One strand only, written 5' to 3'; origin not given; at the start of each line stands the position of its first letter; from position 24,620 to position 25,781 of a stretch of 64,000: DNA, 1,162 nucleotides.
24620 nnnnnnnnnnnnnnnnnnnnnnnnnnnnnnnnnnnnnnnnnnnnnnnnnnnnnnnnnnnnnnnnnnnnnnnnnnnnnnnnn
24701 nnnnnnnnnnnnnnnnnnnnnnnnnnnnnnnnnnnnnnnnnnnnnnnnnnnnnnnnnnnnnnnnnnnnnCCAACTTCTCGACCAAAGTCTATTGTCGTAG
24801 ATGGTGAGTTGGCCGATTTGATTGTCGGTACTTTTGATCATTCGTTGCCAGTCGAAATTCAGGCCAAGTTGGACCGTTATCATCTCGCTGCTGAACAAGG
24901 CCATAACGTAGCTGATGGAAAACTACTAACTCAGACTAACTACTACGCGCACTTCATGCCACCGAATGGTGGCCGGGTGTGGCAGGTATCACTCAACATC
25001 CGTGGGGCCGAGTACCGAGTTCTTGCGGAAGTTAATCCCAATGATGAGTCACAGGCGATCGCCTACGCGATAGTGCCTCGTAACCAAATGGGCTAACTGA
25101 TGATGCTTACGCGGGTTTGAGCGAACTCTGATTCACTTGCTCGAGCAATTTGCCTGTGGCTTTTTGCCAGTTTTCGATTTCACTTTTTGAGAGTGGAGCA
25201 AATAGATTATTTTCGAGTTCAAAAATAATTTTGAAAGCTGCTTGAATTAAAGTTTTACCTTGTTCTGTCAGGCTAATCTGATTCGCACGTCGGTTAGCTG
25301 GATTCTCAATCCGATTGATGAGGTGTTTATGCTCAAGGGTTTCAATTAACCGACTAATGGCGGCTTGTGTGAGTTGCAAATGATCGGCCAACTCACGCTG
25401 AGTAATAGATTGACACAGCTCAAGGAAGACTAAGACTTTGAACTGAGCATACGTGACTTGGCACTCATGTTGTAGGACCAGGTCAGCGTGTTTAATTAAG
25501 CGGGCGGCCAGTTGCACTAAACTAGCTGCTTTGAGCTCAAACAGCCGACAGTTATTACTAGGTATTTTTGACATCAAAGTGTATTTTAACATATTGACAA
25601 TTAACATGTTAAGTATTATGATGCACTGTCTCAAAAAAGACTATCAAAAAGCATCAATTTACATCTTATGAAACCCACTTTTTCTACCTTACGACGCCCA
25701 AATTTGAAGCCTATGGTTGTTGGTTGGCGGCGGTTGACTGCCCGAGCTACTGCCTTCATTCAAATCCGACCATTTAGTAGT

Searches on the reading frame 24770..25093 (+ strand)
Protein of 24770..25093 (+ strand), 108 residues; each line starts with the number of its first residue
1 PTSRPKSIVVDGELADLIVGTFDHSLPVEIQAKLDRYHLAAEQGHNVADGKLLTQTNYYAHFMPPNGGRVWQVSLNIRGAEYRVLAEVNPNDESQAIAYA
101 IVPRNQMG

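Call 3: search_protein_families(library=pfam, proteins=[window:24794-25093:+], max_evalue=10)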
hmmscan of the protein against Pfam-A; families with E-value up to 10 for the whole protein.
window:24794-25093:+ (100 aa): 1 family
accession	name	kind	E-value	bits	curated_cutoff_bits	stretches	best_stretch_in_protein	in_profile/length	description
PF10694.14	DUF2500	-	0.076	13.9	33.5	1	41-79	50-85/102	Protein of unknown function (DUF2500)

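Call 29: predict_structure(protein=window:24770-25093:+)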
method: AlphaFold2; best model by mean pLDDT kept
length: 108 residues; sequences in the alignment: 1
mean_pLDDT: 56.4   pTM: 0.50
mean pLDDT of the five models: 56.4, 42.2, 42.1, 38.4, 37.6
residues with pLDDT >= 90: 0; 70-90: 3; 50-70: 79; < 50: 26
segments of 3 or more residues with pLDDT < 50: 1-5, 50-61, 63-66, 106-108
pLDDT, mean of each block of 10 residues (from residue 1): 50 61 59 68 58 43 50 62 62 56 50
secondary structure, 60 per line:
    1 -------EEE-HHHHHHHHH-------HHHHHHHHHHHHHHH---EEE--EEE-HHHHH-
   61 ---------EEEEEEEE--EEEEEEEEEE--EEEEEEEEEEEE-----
elements in order: E8-10 H12-20 H28-42 E46-48 E51-53 H55-59 E70-77 E80-89 E92-103

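Call 32: fold_search(model_id=the predicted structure, library=pdb)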
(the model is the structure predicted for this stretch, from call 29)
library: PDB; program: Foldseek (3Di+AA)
matches with E <= 10: 946; with E <= 0.001: 0
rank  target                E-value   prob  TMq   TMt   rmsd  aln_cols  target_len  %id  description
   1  4hi4_A                1.1e-01  0.33  0.27  0.25  11.4        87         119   18  Crystal structure of the 5-coordinate ferric heme-binding PAS domain of Aer2 from P. aeruginosa (released 2013-01-09)
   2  3vol                  1.7e-01  0.16  0.27  0.22  12.1       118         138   15  X-ray Crystal Structure of PAS-HAMP Aer2 in the CN-bound Form (released 2012-05-23)
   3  3k44_A                1.7e-01  0.11  0.19  0.15  11.5        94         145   16  Crystal Structure of Drosophila melanogaster Pur-alpha (released 2009-10-27)
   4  9eut_A                1.8e-01  0.44  0.30  0.06   8.5        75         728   16  Cryo-EM structure of the full-length Pseudomonas aeruginosa bacteriophytochrome in its Pr state (released 2024-09-04)
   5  6ceq_A                1.8e-01  0.21  0.25  0.25  12.1        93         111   12  The Aer2 Receptor from Vibrio cholerae is a Dual PAS-Heme Oxygen Sensor (released 2018-05-16)
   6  8u65_A                1.9e-01  0.25  0.30  0.09  12.2       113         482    9  Cryo-EM structure of PsBphP in Pfr state, splayed PSM only (released 2024-08-21)
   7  3nhq_E                2.0e-01  0.41  0.30  0.09   8.7        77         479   16  The dark Pfr structure of the photosensory core module of P. aeruginosa Bacteriophytochrome (released 2011-11-30)
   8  3c2w_E                2.1e-01  0.38  0.30  0.08   9.0        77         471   16  Crystal structure of the photosensory core domain of P. aeruginosa bacteriophytochrome PaBphP in the Pfr state (released 2008-09-23)
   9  3nop                  2.3e-01  0.41  0.30  0.08   8.9        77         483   16  Light-induced intermediate structure L1 of Pseudomonas aeruginosa bacteriophytochrome (released 2012-11-07)
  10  9euy_A                2.4e-01  0.38  0.29  0.08   8.7        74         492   16  Cryo-EM structure of the full-length Pseudomonas aeruginosa bacteriophytochrome in its Pfr state (released 2024-09-04)
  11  9a5d_A                2.6e-01  0.12  0.22  0.07  13.8       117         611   11  Integrative model of WALK-YYCH by crosslinking MS and deep learning (released 2024-09-18)
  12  3c2w_B                3.1e-01  0.41  0.28  0.07   8.7        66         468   15  Crystal structure of the photosensory core domain of P. aeruginosa bacteriophytochrome PaBphP in the Pfr state (released 2008-09-23)
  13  9rcc_A                3.1e-01  0.35  0.30  0.08   8.7        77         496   16  PrPfr hybrid state of the Pseudomonas aeruginosa bacteriophytochrome / PaBphP (released 2025-09-03)
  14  3c2w_C                3.1e-01  0.33  0.28  0.08   9.0        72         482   15  Crystal structure of the photosensory core domain of P. aeruginosa bacteriophytochrome PaBphP in the Pfr state (released 2008-09-23)
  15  2rk5                  3.5e-01  0.28  0.29  0.34   8.3        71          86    7  Crystal structure of a domain of the putative hemolysin from Streptococcus mutans UA159 (released 2007-11-06)
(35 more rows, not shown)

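Call 38: find_homologous_proteins(query=window:24770-25093:+, max_evalue=10)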
Query window:24770-25093:+: 3 candidates shared short words with the query, none scored E <= 10.

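Call 43: search_protein_families(library=pfam, proteins=[window:24770-25093:+], max_evalue=10)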
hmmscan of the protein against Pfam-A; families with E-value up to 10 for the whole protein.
window:24770-25093:+ (108 aa): 1 family
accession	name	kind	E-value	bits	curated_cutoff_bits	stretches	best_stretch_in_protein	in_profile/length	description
PF10694.14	DUF2500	-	0.092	13.7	33.5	1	49-87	50-85/102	Protein of unknown function (DUF2500)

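Call 53: fold_search(model_id=the predicted structure, library=viral)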
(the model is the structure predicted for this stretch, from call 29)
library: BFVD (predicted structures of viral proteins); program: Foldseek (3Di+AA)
matches with E <= 10: 1259; with E <= 0.001: 0
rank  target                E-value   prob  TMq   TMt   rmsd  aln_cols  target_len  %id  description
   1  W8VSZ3                4.6e-02  0.35  0.28  0.19  17.1       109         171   15  (no name in the UniProt tables at hand)
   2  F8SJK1                7.5e-02  0.28  0.23  0.21  11.8        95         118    9  Uncharacterized protein 369 [Pseudomonas phage PhiPA3]
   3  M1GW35                9.0e-02  0.66  0.28  0.35   5.8        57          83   19  (no name in the UniProt tables at hand)
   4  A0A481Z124            1.1e-01  0.57  0.27  0.06   9.9        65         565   14  Cache domain protein [Mimivirus LCMiAC02]
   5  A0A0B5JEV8            1.2e-01  0.16  0.25  0.14  15.2       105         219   13  Uncharacterized protein [Pandoravirus inopinatum]
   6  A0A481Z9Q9            1.3e-01  0.35  0.27  0.35   4.8        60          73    7  Uncharacterized protein [Pithovirus LCPAC304]
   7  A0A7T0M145            1.6e-01  0.23  0.24  0.37   6.9        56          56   11  Uncharacterized protein [Streptomyces phage TurkishDelight]
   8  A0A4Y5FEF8            1.6e-01  0.23  0.23  0.14   9.9        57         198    7  Uncharacterized protein [Lactobacillus phage 521B]
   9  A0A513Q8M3            1.6e-01  0.10  0.22  0.21  14.5       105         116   12  Polyprotein 1a (Fragment) [Porcine reproductive and respiratory syndrome virus]
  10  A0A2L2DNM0            1.8e-01  0.90  0.37  0.58   4.6        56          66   14  Uncharacterized protein [Acanthamoeba polyphaga mimivirus]
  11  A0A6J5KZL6            2.0e-01  0.11  0.18  0.16  17.0        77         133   16  Uncharacterized protein [uncultured Caudovirales phage]
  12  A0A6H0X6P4            2.1e-01  0.08  0.20  0.15  14.9       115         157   14  Uncharacterized protein [Parabacteroides phage SC_7_H3_2017]
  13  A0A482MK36            2.3e-01  0.47  0.25  0.37   7.3        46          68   13  Uncharacterized protein [Nodularia phage vB_NspS-kac68v162]
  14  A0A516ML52            2.3e-01  0.41  0.26  0.32   5.2        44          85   18  (no name in the UniProt tables at hand)
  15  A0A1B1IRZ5            2.3e-01  0.28  0.27  0.25   9.4        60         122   12  (no name in the UniProt tables at hand)
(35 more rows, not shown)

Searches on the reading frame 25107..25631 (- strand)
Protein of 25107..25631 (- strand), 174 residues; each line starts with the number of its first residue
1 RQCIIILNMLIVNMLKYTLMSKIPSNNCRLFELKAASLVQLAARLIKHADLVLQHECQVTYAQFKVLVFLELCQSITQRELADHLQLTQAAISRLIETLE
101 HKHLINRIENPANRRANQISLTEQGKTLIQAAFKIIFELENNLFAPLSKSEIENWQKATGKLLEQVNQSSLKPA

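Call 36: search_protein_families(library=pfam, proteins=[window:25107-25631:-], max_evalue=0.01)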
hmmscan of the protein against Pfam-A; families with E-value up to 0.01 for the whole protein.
window:25107-25631:- (174 aa): 14 families
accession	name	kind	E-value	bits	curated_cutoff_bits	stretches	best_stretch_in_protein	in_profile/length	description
PF01047.28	MarR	-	1.2e-12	47.9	24.6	1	60-116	2-58/59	MarR family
PF12802.13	MarR_2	-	3.2e-09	37.2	27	1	59-116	3-61/61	MarR family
PF13601.12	HTH_34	-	2.7e-06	27.9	27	1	64-135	3-75/80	Winged helix DNA-binding domain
PF13463.12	HTH_27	-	3.8e-06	27.5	22.2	1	77-125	20-68/68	Winged helix DNA-binding domain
PF22381.2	Staph_reg_Sar_Rot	-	1.6e-05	25.4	27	1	54-131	7-84/85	Transcriptional regulator SarA/Rot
PF13412.12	HTH_24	-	7.9e-05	22.6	21.9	1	63-105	5-47/48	Winged helix-turn-helix DNA-binding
PF21715.3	CggR_N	-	0.0001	22.4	30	1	62-130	4-65/71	CggR N-terminal DNA binding domain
PF13545.12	HTH_Crp_2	-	0.00015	22.1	27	1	72-106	19-53/70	Crp-like helix-turn-helix domain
PF25213.1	HVO_A0261_N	-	0.00054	20.2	35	1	74-130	23-72/86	HVO_A0261 N-terminal domain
PF01638.23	HxlR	-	0.00075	19.7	20.8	1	64-131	6-75/91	HxlR-like helix-turn-helix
PF24034.1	DUF7343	-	0.0028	17.9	27.6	1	75-109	18-52/62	Domain of unknown function (DUF7343)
PF00126.33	HTH_1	-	0.0045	17.4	26.6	0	69-125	7-59/60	Bacterial regulatory helix-turn-helix protein, lysR family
PF09339.16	HTH_IclR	-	0.0051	17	22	1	70-102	12-45/52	IclR helix-turn-helix domain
PF08279.18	HTH_11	-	0.0061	16.8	25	0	64-101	3-41/55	HTH domain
